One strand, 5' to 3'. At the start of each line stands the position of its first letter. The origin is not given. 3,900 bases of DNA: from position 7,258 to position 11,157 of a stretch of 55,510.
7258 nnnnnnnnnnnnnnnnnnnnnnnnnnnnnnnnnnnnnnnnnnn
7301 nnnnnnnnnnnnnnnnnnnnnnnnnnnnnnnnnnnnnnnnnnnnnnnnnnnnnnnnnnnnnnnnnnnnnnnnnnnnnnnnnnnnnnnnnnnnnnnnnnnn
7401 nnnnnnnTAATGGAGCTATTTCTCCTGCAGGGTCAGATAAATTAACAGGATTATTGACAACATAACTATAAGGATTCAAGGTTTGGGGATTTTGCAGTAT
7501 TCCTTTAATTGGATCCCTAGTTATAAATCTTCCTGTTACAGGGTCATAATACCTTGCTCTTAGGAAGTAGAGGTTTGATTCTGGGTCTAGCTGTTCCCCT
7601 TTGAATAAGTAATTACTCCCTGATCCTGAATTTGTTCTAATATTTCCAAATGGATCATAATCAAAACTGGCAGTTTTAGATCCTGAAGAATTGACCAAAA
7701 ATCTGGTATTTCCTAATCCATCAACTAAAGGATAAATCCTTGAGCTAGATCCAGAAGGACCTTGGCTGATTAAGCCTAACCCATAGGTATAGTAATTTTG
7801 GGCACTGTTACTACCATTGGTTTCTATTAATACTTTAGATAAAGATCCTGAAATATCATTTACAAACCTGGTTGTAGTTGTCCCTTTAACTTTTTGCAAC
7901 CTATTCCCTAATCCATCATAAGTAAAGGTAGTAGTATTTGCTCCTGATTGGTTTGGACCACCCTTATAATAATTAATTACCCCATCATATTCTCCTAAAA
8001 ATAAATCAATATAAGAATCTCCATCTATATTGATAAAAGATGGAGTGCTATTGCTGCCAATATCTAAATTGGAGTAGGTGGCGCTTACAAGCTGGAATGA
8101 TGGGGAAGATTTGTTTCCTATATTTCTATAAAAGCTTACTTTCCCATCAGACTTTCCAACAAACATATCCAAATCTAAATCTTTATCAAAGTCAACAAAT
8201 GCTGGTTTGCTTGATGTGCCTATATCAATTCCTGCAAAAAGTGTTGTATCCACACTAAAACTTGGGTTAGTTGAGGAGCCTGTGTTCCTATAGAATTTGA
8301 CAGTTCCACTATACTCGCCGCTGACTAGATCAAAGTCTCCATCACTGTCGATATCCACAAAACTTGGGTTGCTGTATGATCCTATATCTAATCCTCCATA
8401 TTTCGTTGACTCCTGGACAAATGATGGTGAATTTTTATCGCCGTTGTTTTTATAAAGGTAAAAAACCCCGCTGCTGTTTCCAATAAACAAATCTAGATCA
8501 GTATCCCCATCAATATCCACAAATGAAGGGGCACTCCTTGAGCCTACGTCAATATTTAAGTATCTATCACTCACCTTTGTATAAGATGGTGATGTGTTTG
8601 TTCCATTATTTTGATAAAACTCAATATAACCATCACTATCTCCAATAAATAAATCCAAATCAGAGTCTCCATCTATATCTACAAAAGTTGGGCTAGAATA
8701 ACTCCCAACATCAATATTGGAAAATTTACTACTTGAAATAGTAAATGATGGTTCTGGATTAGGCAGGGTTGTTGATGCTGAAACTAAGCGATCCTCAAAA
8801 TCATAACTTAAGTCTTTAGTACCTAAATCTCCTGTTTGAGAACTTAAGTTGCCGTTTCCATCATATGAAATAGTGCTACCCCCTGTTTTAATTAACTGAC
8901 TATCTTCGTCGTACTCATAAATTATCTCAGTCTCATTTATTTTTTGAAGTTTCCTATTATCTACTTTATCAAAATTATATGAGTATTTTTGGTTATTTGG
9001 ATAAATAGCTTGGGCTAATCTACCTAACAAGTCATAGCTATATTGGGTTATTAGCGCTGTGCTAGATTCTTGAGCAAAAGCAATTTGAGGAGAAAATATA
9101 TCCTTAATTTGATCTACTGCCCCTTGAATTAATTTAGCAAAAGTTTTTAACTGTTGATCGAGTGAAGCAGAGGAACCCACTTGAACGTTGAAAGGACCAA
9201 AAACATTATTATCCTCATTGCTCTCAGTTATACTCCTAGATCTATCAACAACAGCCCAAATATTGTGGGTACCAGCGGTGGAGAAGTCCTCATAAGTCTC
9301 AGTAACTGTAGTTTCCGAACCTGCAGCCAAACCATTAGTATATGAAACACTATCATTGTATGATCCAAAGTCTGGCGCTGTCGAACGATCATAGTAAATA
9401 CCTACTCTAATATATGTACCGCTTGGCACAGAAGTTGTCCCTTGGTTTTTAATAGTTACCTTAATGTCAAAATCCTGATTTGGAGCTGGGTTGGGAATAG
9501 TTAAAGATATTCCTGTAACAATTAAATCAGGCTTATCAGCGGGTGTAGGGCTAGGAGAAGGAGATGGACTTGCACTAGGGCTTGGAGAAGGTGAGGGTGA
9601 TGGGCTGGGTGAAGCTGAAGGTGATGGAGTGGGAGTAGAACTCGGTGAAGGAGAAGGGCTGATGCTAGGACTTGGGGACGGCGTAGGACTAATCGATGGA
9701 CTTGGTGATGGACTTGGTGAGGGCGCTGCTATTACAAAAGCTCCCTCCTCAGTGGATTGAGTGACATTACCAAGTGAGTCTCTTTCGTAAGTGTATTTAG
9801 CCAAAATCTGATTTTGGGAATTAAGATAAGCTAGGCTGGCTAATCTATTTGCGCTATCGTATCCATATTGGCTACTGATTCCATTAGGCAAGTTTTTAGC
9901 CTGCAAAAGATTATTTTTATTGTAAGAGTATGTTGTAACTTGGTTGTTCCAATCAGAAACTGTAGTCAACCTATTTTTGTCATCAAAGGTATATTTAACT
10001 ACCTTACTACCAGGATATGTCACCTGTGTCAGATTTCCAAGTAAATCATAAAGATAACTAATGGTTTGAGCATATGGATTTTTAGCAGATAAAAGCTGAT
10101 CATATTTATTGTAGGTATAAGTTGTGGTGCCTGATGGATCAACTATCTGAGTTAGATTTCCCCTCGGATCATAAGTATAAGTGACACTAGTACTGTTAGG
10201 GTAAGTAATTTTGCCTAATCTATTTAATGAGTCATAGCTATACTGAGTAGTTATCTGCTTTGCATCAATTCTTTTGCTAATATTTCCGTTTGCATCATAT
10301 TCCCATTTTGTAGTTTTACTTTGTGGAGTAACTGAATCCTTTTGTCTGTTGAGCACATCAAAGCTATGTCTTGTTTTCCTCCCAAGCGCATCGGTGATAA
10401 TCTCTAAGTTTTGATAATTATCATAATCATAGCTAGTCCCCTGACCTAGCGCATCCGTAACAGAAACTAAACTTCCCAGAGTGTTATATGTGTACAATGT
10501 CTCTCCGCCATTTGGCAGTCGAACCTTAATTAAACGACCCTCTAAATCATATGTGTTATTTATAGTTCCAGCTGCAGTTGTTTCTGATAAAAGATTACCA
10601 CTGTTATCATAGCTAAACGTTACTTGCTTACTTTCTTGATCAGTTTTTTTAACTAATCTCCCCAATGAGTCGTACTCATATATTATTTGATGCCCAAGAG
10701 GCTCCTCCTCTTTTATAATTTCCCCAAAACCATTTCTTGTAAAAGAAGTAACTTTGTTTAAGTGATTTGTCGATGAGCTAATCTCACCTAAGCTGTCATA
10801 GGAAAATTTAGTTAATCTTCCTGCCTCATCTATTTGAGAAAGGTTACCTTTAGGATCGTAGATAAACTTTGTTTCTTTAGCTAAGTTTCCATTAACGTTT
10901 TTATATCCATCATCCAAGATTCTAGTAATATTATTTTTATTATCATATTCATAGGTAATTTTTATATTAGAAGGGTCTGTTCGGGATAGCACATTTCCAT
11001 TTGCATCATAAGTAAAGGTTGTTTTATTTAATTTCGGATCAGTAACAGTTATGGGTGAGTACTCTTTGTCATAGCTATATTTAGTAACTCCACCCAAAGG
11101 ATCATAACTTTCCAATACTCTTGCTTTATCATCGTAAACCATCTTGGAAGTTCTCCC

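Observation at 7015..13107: Rhs-1 has an interrupted architecture: Pro/Ser linker, CARDB-like module and a six-unit FG-GAP block inserted between the YD shell and the Rhs core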

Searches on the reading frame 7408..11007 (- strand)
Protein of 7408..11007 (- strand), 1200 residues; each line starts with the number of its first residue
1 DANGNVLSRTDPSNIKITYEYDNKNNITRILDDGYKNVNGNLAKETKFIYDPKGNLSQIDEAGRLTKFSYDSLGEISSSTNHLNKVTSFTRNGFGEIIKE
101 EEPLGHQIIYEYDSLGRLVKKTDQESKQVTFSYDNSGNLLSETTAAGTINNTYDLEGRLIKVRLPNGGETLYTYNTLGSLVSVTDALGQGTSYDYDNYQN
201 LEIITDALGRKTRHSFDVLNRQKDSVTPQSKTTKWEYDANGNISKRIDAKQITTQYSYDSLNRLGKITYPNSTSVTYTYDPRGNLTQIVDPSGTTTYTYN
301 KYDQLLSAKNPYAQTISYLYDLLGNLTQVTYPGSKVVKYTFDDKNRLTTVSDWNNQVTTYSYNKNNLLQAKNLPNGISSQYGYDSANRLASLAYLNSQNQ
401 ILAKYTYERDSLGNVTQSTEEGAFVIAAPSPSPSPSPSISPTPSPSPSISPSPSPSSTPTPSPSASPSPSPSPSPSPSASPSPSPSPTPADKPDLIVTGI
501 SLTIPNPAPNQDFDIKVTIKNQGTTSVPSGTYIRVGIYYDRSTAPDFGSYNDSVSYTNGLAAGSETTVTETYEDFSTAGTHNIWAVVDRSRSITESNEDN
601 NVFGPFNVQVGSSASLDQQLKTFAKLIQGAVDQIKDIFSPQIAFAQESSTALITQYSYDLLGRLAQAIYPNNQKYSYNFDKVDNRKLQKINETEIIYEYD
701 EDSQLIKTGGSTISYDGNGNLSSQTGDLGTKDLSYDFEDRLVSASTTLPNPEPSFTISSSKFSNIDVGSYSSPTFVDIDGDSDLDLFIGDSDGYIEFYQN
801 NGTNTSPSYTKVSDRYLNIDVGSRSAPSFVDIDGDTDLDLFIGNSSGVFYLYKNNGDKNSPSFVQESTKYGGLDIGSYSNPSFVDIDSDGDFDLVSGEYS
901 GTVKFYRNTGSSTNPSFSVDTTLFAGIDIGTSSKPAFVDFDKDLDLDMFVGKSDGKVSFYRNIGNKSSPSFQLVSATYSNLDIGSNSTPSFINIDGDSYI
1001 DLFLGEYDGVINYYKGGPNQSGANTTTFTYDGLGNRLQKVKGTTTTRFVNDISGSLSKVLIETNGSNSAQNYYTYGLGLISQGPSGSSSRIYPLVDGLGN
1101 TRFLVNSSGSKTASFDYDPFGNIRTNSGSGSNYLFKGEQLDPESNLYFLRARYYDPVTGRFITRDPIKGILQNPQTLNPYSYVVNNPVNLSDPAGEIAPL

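Call 35: predict_structure(alignment_id=A1)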
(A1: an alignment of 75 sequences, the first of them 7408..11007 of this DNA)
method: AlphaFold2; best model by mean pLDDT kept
length: 1200 residues; sequences in the alignment: 75
mean_pLDDT: 85.0   pTM: 0.66
mean pLDDT of the five models: 85.0, 83.6, 82.8, 82.3, 81.6
residues with pLDDT >= 90: 747; 70-90: 295; 50-70: 47; < 50: 111
segments of 3 or more residues with pLDDT < 50: 431-489, 638-647, 1166-1200
pLDDT, mean of each block of 10 residues (from residue 1): 89 93 95 93 96 95 94 93 93 94 95 95 95 95 95 95 95 94 95 94 94 93 93 94 93 94 93 95 95 96 96 97 94 97 94 98 96 98 95 96 96 93 79 37 33 32 33 31 41 94 91 96 92 95 90 93 95 93 96 91 94 56 54 48 47 95 93 93 92 94 92 93 91 92 87 75 79 89 89 87 89 85 83 91 84 89 87 78 92 90 91 91 86 86 88 84 88 71 77 89 83 80 81 92 92 85 93 94 93 92 95 90 83 80 82 80 61 31 32 30
secondary structure, 60 per line:
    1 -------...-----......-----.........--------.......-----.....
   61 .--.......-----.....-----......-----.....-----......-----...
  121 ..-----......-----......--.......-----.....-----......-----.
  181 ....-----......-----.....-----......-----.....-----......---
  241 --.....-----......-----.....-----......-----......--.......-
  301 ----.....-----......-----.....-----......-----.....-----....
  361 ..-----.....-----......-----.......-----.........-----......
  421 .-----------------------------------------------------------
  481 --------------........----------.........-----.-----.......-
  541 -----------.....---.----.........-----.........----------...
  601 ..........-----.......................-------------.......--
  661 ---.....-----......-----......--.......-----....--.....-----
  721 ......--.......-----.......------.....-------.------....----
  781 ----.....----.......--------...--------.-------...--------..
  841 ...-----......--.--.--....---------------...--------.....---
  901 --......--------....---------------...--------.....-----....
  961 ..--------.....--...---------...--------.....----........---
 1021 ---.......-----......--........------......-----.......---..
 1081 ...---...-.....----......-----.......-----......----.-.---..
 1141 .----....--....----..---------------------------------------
elements in order (helices of 4 or more, strands of 3 or more residues): E8-10 E16-21 E27-32 E44-50 E56-61 E64-70 E76-80 E86-91 E97-101 E107-112 E118-122 E128-133 E139-144 E147-153 E159-163 E169-174 E180-184 E190-195 E201-205 E211-216 E222-226 E232-237 E243-247 E253-258 E264-268 E274-279 E285-290 E293-299 E305-309 E315-320 E326-330 E336-341 E347-351 E357-362 E368-372 E378-383 E389-395 E401-409 E415-421 E495-502 E513-521 E533-539 E552-556 E565-573 E579-587 H598-601 E602-610 H616-638 E652-658 E664-668 E674-679 E685-690 E693-699 E705-708 E711-715 E721-726 E729-735 E741-747 E754-758 E773-776 E785-789 E794-800 E809-811 E828-830 E839-843 E849-854 E863-866 E882-884 E893-897 E903-908 E917-920 E936-938 E947-951 E957-962 E971-975 E990-992 E1001-1005 E1010-1017 E1024-1030 E1036-1041 E1044-1051 E1058-1063 E1069-1075 E1079-1083 E1091-1095 E1100-1105 E1111-1117 E1123-1128 E1139-1141 E1146-1149 E1152-1155

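Call 40: fold_search(model_id=the predicted structure, library=pdb)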
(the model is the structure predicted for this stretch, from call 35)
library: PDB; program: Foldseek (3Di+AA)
matches with E <= 10: 1663; with E <= 0.001: 235
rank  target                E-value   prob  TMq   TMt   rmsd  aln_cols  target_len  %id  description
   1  8qjc                  6.7e-43  1.00  0.31  0.35  22.4      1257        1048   14  T6SS-linked Rhs repeat protein - Salmonella bongori Rhs-core domain with toxin domain (released 2024-09-25)
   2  8qjd_B                1.4e-42  1.00  0.29  0.33  22.8      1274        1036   14  T6SS-linked Rhs repeat protein - Salmonella bongori Rhs-core domain (released 2024-09-25)
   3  8qjb_A                4.0e-42  1.00  0.31  0.35  22.3      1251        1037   14  T6SS-linked Rhs repeat protein - Salmonella bongori Rhs-core domain extended N-terminus (released 2024-09-25)
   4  7q97_A                4.6e-42  1.00  0.24  0.27  26.4      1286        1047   14  Structure of the bacterial type VI secretion system effector RhsA. (released 2021-12-22)
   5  8qja_C                6.5e-42  1.00  0.29  0.33  27.0      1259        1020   14  T6SS-linked Rhs repeat protein - Advenella mimigardefordensis VgrG-Rhs core (released 2024-09-25)
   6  8qja_A                1.1e-41  1.00  0.28  0.33  25.1      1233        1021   13  T6SS-linked Rhs repeat protein - Advenella mimigardefordensis VgrG-Rhs core (released 2024-09-25)
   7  8uxt                  2.7e-41  1.00  0.35  0.30  22.3      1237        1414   13  Acinetobacter baumannii Tse15 Rhs effector, toxin cleavage mutant (D1369N, D1391N) (released 2024-10-09)
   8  8qja_D                4.7e-41  1.00  0.32  0.37  25.3      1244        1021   14  T6SS-linked Rhs repeat protein - Advenella mimigardefordensis VgrG-Rhs core (released 2024-09-25)
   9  8qja_B                8.3e-41  1.00  0.35  0.40  24.6      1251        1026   14  T6SS-linked Rhs repeat protein - Advenella mimigardefordensis VgrG-Rhs core (released 2024-09-25)
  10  8uy4_A                5.5e-40  1.00  0.35  0.31  23.3      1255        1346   13  Acinetobacter baumannii Tse15 Rhs effector (released 2024-10-09)
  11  8cp6_B                2.6e-39  1.00  0.32  0.35  18.7      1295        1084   14  Type six secretion system exported effector 5 (Tse5) (released 2023-12-06)
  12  7pq5                  3.2e-38  1.00  0.36  0.41  25.0      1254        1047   13  Photorhabdus laumondii T6SS-associated Rhs protein carrying the Tre23 toxin domain (released 2021-12-01)
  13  9ifo_A                1.0e-36  1.00  0.32  0.28  23.5      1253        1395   15  Structure of Teneurin-Like Protein (TLP) (released 2026-03-11)
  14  8h8a_A                1.2e-36  1.00  0.35  0.42  23.0      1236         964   16  Type VI secretion system effector RhsP in its post-autoproteolysis and monomeric form (released 2023-01-18)
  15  8h8b                  4.8e-36  1.00  0.29  0.33  22.4      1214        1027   15  Type VI secretion system effector RhsP in its pre-autoproteolysis and monomeric form (released 2023-01-18)
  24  9g42_A                1.2e-28  1.00  0.18  0.13  30.6      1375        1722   11  Mouse Teneurin2 dimer variant A0B0 (released 2026-01-21)
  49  5kis_A                6.2e-09  1.00  0.14  0.12  31.0      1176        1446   10  YenB/RHS2 complex (released 2017-08-09)
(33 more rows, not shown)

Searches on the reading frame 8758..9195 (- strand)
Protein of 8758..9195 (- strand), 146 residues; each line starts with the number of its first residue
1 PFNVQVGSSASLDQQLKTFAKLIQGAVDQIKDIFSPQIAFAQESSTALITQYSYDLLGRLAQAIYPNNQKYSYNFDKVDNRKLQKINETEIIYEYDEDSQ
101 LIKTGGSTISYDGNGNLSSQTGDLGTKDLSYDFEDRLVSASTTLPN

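Call 70: search_protein_representatives(protein=window:8758-9195:-)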
Query: 146 residues. Proteins with E-value up to 0.001 (for the whole library): 12084; up to 1e-10: 2065; up to 1e-30: 7. The best 150 are listed.
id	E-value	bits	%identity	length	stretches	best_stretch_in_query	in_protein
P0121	1.5e-39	151.4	32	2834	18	42-134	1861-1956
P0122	1.4e-36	141.9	35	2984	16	49-140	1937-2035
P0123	1.6e-35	138.4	33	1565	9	45-142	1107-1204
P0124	7.3e-35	136.3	33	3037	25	30-144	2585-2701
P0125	1.1e-33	132.4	34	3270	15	48-134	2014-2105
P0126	6.3e-33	130.0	34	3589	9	42-136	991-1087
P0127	2.9e-31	124.6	33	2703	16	46-127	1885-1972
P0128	1.3e-30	122.5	32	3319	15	49-140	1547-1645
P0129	2.5e-30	121.6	33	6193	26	49-138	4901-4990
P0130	2.9e-30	121.4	36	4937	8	44-140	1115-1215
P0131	7.2e-30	120.1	33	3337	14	50-118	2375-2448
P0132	3.0e-29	118.1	32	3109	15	47-127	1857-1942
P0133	3.0e-29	118.1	33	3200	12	45-135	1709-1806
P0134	8.7e-29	116.6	37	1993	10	43-142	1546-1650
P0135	9.2e-29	116.5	32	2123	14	50-139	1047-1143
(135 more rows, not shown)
